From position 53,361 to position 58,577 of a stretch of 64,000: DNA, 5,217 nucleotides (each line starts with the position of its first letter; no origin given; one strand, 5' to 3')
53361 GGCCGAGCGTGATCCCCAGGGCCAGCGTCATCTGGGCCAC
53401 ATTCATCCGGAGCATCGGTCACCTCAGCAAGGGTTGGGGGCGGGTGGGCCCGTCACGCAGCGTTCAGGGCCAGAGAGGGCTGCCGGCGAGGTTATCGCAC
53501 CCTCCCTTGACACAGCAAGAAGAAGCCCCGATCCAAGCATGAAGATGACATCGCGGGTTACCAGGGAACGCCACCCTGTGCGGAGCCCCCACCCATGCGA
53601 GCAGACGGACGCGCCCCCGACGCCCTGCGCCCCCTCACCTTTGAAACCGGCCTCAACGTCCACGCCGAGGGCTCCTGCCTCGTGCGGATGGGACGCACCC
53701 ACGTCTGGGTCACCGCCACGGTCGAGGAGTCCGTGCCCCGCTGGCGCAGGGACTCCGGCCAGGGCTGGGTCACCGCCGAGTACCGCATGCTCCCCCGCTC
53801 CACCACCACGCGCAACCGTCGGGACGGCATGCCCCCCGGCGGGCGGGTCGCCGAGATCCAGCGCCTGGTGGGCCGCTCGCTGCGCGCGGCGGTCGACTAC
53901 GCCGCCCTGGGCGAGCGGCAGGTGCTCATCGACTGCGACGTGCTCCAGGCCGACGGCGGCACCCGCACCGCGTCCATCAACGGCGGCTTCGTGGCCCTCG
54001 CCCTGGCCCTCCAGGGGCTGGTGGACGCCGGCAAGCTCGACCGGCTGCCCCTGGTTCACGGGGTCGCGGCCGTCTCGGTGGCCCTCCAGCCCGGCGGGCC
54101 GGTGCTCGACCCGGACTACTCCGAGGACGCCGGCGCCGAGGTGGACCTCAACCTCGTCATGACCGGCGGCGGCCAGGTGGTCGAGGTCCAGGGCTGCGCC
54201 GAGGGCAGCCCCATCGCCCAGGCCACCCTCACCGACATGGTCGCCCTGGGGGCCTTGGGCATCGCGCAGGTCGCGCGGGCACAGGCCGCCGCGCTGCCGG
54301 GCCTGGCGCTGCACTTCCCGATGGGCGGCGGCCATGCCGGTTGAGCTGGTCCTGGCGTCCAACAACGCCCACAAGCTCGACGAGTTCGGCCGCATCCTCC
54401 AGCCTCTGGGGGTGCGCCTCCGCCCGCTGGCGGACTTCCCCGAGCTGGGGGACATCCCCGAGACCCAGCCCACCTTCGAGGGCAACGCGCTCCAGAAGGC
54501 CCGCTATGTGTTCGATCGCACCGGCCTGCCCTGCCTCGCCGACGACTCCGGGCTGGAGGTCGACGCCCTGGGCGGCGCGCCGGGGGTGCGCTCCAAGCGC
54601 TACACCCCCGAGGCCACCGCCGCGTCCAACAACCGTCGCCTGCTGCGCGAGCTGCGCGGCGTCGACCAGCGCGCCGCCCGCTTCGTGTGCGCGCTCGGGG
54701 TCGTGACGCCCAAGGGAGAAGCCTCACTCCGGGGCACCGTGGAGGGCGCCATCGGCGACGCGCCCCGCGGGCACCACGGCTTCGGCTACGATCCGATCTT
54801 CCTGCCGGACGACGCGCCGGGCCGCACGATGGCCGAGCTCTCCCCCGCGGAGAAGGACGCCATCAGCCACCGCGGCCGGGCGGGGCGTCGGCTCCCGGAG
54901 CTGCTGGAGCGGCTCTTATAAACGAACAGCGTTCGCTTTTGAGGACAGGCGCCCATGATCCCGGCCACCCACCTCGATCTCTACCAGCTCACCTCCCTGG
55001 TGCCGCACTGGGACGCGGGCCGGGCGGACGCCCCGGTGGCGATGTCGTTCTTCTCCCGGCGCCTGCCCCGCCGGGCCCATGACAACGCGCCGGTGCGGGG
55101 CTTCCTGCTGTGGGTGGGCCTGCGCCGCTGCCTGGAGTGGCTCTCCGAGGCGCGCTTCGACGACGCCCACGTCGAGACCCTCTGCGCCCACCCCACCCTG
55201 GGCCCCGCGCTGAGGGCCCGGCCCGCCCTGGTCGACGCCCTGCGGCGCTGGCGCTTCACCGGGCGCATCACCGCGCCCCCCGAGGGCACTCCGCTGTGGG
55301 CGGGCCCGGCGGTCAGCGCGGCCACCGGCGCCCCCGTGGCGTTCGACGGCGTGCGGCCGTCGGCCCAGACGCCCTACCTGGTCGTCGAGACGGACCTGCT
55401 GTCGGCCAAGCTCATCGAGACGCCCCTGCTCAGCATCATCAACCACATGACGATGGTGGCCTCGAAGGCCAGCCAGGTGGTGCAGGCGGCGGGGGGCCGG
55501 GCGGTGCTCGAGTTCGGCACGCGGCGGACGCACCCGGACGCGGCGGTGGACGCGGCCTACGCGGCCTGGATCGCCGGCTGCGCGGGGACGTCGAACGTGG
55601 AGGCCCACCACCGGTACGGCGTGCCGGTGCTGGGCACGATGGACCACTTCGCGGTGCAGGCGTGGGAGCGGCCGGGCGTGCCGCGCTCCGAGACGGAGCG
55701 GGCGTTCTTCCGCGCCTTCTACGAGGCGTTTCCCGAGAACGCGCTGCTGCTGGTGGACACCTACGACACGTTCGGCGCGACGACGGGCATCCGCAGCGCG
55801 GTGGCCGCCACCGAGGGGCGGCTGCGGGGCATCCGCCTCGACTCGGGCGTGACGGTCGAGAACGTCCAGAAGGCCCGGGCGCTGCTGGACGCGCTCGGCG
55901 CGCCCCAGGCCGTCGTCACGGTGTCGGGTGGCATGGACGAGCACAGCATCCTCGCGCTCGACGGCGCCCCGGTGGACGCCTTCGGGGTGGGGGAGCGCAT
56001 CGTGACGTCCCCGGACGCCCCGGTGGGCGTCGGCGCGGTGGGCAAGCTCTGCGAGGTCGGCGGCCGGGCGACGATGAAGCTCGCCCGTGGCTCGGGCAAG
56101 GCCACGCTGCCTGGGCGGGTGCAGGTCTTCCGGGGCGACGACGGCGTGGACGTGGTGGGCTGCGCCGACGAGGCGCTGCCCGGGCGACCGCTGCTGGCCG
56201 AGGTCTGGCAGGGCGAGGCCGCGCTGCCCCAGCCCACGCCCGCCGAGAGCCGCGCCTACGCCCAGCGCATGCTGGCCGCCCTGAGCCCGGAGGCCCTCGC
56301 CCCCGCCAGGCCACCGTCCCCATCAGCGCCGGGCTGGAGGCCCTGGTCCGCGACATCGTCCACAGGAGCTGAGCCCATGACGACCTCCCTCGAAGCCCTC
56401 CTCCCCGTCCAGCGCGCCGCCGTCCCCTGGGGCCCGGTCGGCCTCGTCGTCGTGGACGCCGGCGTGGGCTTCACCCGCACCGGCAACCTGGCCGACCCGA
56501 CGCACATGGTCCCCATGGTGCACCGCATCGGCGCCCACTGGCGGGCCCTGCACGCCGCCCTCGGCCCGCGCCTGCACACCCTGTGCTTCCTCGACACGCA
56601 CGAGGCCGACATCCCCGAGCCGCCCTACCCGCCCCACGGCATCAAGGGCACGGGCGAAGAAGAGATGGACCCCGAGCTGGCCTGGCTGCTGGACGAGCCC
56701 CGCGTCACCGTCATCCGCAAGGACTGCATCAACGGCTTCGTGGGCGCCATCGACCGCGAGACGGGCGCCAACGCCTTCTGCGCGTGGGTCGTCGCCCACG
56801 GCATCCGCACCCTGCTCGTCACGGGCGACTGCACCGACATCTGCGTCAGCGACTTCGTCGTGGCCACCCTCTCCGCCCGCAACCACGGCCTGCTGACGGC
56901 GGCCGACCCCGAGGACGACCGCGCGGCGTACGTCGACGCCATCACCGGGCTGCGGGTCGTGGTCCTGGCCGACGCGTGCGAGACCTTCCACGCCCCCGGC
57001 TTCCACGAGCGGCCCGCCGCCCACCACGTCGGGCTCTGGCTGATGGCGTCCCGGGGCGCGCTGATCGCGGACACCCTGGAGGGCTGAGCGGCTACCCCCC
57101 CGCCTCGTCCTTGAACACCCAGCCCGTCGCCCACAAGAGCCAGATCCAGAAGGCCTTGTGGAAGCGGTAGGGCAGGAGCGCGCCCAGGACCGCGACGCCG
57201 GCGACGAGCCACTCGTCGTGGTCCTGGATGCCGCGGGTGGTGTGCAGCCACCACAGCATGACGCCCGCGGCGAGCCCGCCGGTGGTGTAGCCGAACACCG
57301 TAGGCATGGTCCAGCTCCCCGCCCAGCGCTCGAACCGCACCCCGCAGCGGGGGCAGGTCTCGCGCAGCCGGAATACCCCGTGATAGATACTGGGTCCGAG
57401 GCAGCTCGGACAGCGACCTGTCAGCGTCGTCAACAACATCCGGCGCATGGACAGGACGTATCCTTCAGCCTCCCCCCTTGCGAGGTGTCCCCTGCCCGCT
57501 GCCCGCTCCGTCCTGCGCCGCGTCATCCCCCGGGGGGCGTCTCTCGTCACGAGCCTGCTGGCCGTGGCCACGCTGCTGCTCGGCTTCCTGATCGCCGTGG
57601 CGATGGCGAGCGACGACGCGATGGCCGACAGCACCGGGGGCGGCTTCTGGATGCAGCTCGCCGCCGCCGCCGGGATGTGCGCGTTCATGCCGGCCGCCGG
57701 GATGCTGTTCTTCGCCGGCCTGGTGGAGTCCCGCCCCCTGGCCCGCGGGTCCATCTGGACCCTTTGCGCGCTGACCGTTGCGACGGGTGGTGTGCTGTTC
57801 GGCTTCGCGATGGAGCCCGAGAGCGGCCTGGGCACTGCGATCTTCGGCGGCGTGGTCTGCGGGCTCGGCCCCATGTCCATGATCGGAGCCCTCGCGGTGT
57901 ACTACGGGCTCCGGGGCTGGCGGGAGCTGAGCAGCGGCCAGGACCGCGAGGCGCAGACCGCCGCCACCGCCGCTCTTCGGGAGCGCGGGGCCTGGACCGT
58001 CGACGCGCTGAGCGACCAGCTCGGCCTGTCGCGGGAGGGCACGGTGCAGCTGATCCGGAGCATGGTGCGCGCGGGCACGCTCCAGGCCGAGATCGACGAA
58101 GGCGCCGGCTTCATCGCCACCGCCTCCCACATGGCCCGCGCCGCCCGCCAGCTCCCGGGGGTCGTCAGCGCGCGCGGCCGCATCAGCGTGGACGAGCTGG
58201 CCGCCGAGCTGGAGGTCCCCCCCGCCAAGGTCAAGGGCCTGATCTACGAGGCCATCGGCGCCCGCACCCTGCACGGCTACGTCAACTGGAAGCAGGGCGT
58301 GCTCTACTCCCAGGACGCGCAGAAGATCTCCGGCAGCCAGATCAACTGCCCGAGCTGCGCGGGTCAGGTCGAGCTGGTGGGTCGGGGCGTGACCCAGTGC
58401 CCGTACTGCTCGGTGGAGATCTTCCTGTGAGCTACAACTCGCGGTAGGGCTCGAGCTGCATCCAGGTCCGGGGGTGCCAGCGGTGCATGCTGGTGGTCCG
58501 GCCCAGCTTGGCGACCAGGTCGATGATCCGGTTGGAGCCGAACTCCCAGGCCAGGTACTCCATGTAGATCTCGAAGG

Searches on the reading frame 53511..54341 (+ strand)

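Call 49: search_protein_families(library=pfam, proteins=[window:53511-54341:+], max_evalue=0.00001)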
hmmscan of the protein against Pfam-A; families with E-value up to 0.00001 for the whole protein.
window:53511-54341:+ (277 aa): 2 families
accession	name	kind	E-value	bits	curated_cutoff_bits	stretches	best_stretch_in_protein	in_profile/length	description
PF01138.27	RNase_PH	-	1.9e-27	96.7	25.5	1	39-166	2-127/130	3' exoribonuclease family, domain 1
PF03725.20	RNase_PH_C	-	9.1e-10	38.8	20.8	1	185-247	3-64/67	3' exoribonuclease family, domain 2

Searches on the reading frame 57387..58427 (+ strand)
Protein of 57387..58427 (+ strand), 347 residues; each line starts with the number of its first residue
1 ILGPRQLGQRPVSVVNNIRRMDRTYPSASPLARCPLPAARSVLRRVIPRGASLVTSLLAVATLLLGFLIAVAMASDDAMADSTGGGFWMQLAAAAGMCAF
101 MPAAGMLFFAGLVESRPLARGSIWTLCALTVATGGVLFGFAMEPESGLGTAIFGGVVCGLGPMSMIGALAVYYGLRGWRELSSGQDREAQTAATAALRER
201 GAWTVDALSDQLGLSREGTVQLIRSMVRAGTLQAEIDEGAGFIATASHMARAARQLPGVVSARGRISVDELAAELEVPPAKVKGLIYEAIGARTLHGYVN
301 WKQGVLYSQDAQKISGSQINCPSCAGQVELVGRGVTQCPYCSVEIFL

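Call 49: search_protein_families(library=pfam, proteins=[window:57387-58427:+], max_evalue=0.00001)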
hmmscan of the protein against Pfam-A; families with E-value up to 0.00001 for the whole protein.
window:57387-58427:+ (347 aa): 1 family
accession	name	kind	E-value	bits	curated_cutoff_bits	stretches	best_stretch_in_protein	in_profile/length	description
PF01399.33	PCI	-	1.9e-08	34.9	22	0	265-309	39-83/84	PCI domain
